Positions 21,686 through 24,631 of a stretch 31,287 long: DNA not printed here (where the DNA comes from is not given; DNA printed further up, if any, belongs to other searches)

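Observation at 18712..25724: Cluster of an ACP/acyl-AMP-ligase/acyltransferase fusion, a GH17-GT2 glucan synthase and an OpgC-like acyltransferase. This is a candidate pathway for an acylated periplasmic beta-glucan or glycolipid.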

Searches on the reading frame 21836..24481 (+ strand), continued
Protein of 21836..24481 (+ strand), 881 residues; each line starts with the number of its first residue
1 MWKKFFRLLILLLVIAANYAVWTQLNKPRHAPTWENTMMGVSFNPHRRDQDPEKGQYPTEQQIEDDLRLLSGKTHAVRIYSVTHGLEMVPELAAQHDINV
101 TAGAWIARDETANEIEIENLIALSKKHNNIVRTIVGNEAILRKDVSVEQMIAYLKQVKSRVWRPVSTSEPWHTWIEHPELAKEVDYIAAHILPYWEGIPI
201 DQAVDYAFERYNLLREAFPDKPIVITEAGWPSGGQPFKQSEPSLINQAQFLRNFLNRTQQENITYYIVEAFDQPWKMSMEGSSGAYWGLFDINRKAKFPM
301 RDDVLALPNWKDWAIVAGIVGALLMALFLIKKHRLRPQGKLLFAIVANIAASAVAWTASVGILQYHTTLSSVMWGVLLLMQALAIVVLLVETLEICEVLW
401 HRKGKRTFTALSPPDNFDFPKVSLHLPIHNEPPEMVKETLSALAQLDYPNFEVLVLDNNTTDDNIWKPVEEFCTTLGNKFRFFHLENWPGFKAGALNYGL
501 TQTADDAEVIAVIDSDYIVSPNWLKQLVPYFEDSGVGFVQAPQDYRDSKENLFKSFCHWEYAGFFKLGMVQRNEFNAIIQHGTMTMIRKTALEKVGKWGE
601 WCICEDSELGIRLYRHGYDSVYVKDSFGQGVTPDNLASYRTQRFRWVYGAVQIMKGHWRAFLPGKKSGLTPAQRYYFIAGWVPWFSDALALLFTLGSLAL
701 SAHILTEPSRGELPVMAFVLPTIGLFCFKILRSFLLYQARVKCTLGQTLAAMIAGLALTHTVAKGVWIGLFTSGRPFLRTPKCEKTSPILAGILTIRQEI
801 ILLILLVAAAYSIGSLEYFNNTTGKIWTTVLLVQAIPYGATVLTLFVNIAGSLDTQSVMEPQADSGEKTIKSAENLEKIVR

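Call 21: find_encoding_contigs(protein=P0126, flank=10000, max_places=3)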
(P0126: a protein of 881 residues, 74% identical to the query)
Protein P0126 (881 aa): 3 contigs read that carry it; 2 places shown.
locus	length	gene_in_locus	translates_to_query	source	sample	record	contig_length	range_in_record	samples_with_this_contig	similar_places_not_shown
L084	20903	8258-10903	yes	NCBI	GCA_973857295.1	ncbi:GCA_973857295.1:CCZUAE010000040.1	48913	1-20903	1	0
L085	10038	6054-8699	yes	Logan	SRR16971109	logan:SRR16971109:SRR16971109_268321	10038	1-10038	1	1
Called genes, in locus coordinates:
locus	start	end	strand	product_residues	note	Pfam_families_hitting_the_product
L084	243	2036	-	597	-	PF00664:ABC_membrane, PF13304:AAA_21 (faint), PF00005:ABC_tran, PF02463:SMC_N (weak)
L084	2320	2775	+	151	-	-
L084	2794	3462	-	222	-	PF05175:MTS (weak), PF13489:Methyltransf_23, PF01209:Ubie_methyltran (weak), PF08241:Methyltransf_11, PF08242:Methyltransf_12, PF13649:Methyltransf_25, PF13847:Methyltransf_31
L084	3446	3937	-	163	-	PF08670:MEKHLA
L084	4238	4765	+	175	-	-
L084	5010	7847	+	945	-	PF00550:PP-binding, PF00501:AMP-binding, PF01553:Acyltransferase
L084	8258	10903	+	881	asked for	PF00332:Glyco_hydro_17 (weak), PF13506:Glyco_transf_21, PF00535:Glycos_transf_2, PF13641:Glyco_tranf_2_3, PF13632:Glyco_trans_2_3, PF03552:Cellulose_synt (faint)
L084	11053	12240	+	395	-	PF10129:OpgC_C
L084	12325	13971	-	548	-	PF00342:PGI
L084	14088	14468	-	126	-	PF02261:Asp_decarbox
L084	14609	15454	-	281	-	PF02569:Pantoate_ligase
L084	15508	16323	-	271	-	PF02548:Pantoate_transf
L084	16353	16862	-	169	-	PF01288:HPPK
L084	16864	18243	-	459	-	PF01743:PolyA_pol, PF12627:PolyA_pol_RNAbd, PF12626:PolyA_pol_arg_C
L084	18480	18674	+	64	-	-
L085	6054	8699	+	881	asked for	PF00332:Glyco_hydro_17 (weak), PF13506:Glyco_transf_21, PF00535:Glycos_transf_2, PF13641:Glyco_tranf_2_3, PF13632:Glyco_trans_2_3, PF03552:Cellulose_synt (faint)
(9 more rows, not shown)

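Call 22: find_encoding_contigs(protein=P0128, flank=10000, max_places=3)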
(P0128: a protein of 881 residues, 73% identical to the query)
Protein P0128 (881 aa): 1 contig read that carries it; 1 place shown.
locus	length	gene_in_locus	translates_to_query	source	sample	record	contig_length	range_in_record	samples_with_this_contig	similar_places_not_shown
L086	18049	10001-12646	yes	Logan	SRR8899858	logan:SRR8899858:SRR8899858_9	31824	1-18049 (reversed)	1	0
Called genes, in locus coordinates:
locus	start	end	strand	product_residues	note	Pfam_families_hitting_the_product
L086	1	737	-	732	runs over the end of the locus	PF02687:FtsX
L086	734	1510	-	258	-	PF00005:ABC_tran, PF13304:AAA_21 (faint)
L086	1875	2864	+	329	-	-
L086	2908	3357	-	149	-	-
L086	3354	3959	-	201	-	PF02517:Rce1-like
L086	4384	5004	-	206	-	PF07486:Hydrolase_2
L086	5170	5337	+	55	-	-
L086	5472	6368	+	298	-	PF00027:cNMP_binding, PF04326:SLFN_AlbA_2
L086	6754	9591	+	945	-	PF00550:PP-binding, PF00501:AMP-binding, PF01553:Acyltransferase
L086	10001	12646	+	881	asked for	PF00332:Glyco_hydro_17 (weak), PF13506:Glyco_transf_21, PF00535:Glycos_transf_2, PF13641:Glyco_tranf_2_3, PF03552:Cellulose_synt (weak), PF13632:Glyco_trans_2_3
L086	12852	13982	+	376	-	PF10129:OpgC_C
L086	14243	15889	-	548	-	PF00342:PGI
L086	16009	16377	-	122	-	PF02261:Asp_decarbox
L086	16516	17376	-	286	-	PF02569:Pantoate_ligase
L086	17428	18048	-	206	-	?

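Call 23: find_encoding_contigs(protein=P0122, flank=10000, max_places=3)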
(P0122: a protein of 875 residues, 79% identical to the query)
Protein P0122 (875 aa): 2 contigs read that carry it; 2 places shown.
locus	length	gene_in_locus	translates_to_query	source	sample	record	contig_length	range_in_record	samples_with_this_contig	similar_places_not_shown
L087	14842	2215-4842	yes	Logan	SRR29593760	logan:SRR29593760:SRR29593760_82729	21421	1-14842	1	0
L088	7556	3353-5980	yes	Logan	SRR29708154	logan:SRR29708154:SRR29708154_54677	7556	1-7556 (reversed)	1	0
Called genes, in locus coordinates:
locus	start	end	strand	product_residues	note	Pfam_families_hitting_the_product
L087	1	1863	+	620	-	?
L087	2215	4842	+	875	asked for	PF00332:Glyco_hydro_17, PF13506:Glyco_transf_21, PF00535:Glycos_transf_2, PF13641:Glyco_tranf_2_3, PF03552:Cellulose_synt (faint), PF13632:Glyco_trans_2_3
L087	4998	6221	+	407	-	PF10129:OpgC_C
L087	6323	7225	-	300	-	PF12146:Hydrolase_4, PF00561:Abhydrolase_1, PF12697:Abhydrolase_6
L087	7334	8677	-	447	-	PF02836:Glyco_hydro_2_C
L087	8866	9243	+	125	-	-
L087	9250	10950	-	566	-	PF00332:Glyco_hydro_17 (faint)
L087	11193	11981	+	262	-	-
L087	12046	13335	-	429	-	PF02836:Glyco_hydro_2_C (weak)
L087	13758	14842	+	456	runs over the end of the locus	PF14793:DUF4478, PF03641:Lysine_decarbox, PF11892:PpnN_C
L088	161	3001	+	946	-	PF00550:PP-binding, PF00501:AMP-binding, PF01553:Acyltransferase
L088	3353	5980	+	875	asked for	PF00332:Glyco_hydro_17, PF13506:Glyco_transf_21, PF00535:Glycos_transf_2, PF13641:Glyco_tranf_2_3, PF03552:Cellulose_synt (faint), PF13632:Glyco_trans_2_3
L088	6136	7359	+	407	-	PF10129:OpgC_C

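Call 26: find_related_loci(query=A2, collection=metagenome_contigs, flank=10000)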
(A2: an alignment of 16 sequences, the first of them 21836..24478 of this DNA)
Query A2 (881 aa) in metagenome_contigs; peptide patterns used: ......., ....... (x = any residue, [..] = any of these).
600 stretches matched a pattern (row limit reached: there are more); 578 encode a relative of the query (tblastn E <= 1e-3); the best 80 are kept; 80 distinct loci.
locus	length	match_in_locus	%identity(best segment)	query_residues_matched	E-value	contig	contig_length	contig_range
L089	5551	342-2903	65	1-853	0e+0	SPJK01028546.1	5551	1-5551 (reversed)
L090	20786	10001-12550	65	1-849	0e+0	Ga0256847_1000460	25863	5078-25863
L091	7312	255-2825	65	1-853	0e+0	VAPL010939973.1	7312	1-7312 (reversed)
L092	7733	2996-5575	61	1-859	0e+0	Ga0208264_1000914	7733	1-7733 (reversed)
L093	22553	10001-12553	60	1-850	0e+0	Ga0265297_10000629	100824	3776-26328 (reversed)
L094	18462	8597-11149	60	1-850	0e+0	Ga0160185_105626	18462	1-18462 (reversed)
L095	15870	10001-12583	59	1-860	0e+0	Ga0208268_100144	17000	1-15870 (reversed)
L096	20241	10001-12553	59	1-850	0e+0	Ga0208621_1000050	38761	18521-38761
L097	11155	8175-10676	59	18-850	0e+0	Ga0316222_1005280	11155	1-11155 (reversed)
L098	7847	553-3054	59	18-850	0e+0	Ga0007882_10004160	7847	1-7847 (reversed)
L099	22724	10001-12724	56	1-850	0e+0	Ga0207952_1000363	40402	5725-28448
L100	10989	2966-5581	57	1-869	0e+0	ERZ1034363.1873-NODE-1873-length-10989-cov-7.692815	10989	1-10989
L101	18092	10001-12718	55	15-850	0e+0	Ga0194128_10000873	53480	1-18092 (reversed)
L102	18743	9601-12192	54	6-853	0e+0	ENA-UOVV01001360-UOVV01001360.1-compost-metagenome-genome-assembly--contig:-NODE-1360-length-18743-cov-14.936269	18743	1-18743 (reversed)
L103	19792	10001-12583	59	1-860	0e+0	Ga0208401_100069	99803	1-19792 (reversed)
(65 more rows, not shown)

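Call 37: find_encoding_contigs(protein=P0142, flank=8000, max_places=2)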
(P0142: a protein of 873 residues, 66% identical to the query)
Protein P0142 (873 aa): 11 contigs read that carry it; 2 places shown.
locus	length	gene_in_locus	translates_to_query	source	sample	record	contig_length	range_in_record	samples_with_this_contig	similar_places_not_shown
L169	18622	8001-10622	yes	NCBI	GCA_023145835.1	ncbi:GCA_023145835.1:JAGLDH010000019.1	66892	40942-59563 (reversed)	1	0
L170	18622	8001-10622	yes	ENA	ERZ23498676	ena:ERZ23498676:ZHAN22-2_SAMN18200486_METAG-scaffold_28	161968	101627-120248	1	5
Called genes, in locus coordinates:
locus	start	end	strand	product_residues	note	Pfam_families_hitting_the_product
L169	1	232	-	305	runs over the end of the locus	PF01209:Ubie_methyltran, PF02353:CMAS, PF05724:TPMT (weak), PF13489:Methyltransf_23, PF13847:Methyltransf_31, PF08241:Methyltransf_11, PF08242:Methyltransf_12, PF13649:Methyltransf_25, +1 more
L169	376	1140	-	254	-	PF19069:DUF5765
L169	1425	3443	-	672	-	PF00672:HAMP, PF00015:MCPsignal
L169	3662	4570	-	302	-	PF02899:Phage_int_SAM_1, PF00589:Phage_integrase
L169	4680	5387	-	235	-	PF04340:DUF484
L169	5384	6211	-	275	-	PF01678:DAP_epimerase, PF02567:PhzC-PhzF (weak), PF01678:DAP_epimerase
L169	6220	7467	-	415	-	PF00278:Orn_DAP_Arg_deC, PF02784:Orn_Arg_deC_N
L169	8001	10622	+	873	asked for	PF00332:Glyco_hydro_17 (faint), PF13506:Glyco_transf_21, PF00535:Glycos_transf_2, PF13641:Glyco_tranf_2_3, PF13632:Glyco_trans_2_3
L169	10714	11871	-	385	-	-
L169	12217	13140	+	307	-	PF27139:Aq_1264_TM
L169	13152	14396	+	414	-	PF14580:LRR_9 (weak), PF23598:LRR_14 (weak), PF13855:LRR_8 (faint), PF12799:LRR_4 (weak)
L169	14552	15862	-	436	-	PF11808:PhoR, PF00512:HisKA, PF02518:HATPase_c, PF13589:HATPase_c_3 (faint)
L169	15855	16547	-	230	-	PF00072:Response_reg, PF00486:Trans_reg_C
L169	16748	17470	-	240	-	PF01895:PhoU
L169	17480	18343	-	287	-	PF00005:ABC_tran, PF02463:SMC_N (faint), PF13304:AAA_21 (faint)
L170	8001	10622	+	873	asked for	PF00332:Glyco_hydro_17 (faint), PF13506:Glyco_transf_21, PF00535:Glycos_transf_2, PF13641:Glyco_tranf_2_3, PF13632:Glyco_trans_2_3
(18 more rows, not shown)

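Call 38: find_encoding_contigs(protein=P0131, flank=8000, max_places=2)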
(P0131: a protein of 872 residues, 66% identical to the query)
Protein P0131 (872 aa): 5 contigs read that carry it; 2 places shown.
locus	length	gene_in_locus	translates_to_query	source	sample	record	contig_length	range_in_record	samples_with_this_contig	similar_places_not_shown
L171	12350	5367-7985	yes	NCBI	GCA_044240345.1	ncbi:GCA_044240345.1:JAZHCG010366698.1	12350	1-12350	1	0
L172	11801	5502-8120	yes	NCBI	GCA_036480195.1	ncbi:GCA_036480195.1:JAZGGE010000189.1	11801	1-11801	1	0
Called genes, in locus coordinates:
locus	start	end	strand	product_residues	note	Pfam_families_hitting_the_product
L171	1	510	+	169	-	?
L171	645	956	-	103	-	-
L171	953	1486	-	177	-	PF00588:SpoU_methylase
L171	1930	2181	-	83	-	-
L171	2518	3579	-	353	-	PF09839:DUF2066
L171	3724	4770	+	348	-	PF00586:AIRS, PF02769:AIRS_C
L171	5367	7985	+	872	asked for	PF00332:Glyco_hydro_17 (weak), PF13506:Glyco_transf_21, PF00535:Glycos_transf_2, PF13641:Glyco_tranf_2_3, PF13632:Glyco_trans_2_3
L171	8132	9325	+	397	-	PF10129:OpgC_C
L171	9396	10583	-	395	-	-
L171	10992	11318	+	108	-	-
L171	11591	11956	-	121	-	PF13546:DDE_5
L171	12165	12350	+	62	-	?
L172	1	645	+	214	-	PF01553:Acyltransferase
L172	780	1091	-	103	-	-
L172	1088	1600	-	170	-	PF00588:SpoU_methylase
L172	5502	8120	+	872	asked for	PF00332:Glyco_hydro_17 (weak), PF13506:Glyco_transf_21, PF00535:Glycos_transf_2, PF13641:Glyco_tranf_2_3, PF13632:Glyco_trans_2_3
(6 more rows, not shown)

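Call 39: find_encoding_contigs(protein=P0151, flank=8000, max_places=2)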
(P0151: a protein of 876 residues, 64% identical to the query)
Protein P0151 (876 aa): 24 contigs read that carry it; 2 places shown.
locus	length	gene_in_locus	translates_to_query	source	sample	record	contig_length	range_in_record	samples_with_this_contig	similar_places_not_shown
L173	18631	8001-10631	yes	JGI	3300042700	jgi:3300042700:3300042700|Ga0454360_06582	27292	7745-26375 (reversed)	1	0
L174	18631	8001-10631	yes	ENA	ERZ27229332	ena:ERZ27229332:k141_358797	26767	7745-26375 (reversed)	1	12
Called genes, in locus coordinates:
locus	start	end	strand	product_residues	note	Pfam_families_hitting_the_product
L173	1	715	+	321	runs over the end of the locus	PF02492:cobW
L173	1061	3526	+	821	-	PF08447:PAS_3, PF00989:PAS (weak), PF08448:PAS_4, PF13426:PAS_9, PF13188:PAS_8 (weak), PF13426:PAS_9 (weak), PF08447:PAS_3, PF00990:GGDEF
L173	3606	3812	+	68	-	PF14255:Zn_ribbon_21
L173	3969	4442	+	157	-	-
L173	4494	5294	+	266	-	-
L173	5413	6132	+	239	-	PF01479:S4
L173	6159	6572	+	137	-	PF00472:RF-1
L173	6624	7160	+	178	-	PF00588:SpoU_methylase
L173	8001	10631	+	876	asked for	PF00332:Glyco_hydro_17 (weak), PF13506:Glyco_transf_21, PF00535:Glycos_transf_2, PF13641:Glyco_tranf_2_3, PF13632:Glyco_trans_2_3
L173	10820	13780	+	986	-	PF12462:Helicase_IV_N, PF00580:UvrD-helicase, PF13604:AAA_30 (faint), PF13245:AAA_19, PF00580:UvrD-helicase, PF13361:UvrD_C, PF13538:UvrD_C_2 (weak), PF01396:Zn_ribbon_Top1, +1 more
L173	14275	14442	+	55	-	-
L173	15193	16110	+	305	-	PF03186:CobD_Cbib, PF17113:AmpE (weak)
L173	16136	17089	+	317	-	PF00155:Aminotran_1_2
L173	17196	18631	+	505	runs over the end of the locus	PF13500:AAA_26, PF01656:CbiA, PF07685:GATase_3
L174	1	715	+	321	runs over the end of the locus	PF02492:cobW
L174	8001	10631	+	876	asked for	PF00332:Glyco_hydro_17 (weak), PF13506:Glyco_transf_21, PF00535:Glycos_transf_2, PF13641:Glyco_tranf_2_3, PF13632:Glyco_trans_2_3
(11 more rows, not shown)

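Call 46: search_solved_structures(query=window:21836-24478:+, max_evalue=0.001)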
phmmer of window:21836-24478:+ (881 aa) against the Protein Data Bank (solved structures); distinct sequences matched with E-value up to 0.001: 12.
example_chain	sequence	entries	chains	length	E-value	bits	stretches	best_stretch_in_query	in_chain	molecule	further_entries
4wtp_A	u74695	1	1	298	1.7e-30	108.8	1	55-285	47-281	beta-1,3-glucanosyltransferase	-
4wtr_A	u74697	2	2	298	1.1e-29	106.1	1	55-285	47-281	beta-1,3-glucanosyltransferase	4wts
7lby_A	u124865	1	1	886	2.3e-21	78.6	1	334-722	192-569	Cellulose synthase catalytic subunit [UDP-forming]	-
9b8v_E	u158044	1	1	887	2.3e-21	78.6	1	334-722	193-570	Cellulose synthase catalytic subunit [UDP-forming]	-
9fmv_A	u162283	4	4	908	2.4e-21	78.5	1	334-722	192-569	Cellulose synthase catalytic subunit [UDP-forming]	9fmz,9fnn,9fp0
5ej1_A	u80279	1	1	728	2.2e-17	65.4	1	416-698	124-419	Putative cellulose synthase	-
4hg6_A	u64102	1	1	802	2.7e-17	65.1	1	416-698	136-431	Cellulose Synthase Subunit A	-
4p00_A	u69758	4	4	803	2.8e-17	65.1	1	416-698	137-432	Cellulose Synthase A subunit | Cellulose Synthase subunit A | Putative cellulose synthase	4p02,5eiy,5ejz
6fcg_A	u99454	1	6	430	4e-08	34.8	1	215-302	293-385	Glycoside hydrolase, GH17 family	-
5hea_A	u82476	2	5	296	7.2e-05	24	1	422-537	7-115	Putative glycosyltransferase (GalT1)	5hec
2z87_A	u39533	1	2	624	0.00033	21.8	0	416-557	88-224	Chondroitin synthase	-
2z86_A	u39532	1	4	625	0.00033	21.8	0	416-557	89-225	Chondroitin synthase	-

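Call 71: search_protein_families(library=ncbifam, proteins=[L087:9250-10950:-, L171:9396-10583:-], max_evalue=0.001)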
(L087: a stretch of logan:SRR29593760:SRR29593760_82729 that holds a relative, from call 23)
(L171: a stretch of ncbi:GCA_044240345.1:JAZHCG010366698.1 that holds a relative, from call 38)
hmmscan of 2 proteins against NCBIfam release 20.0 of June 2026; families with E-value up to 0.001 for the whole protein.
L087:9250-10950:- (566 aa): 0 families

L171:9396-10583:- (395 aa): 0 families
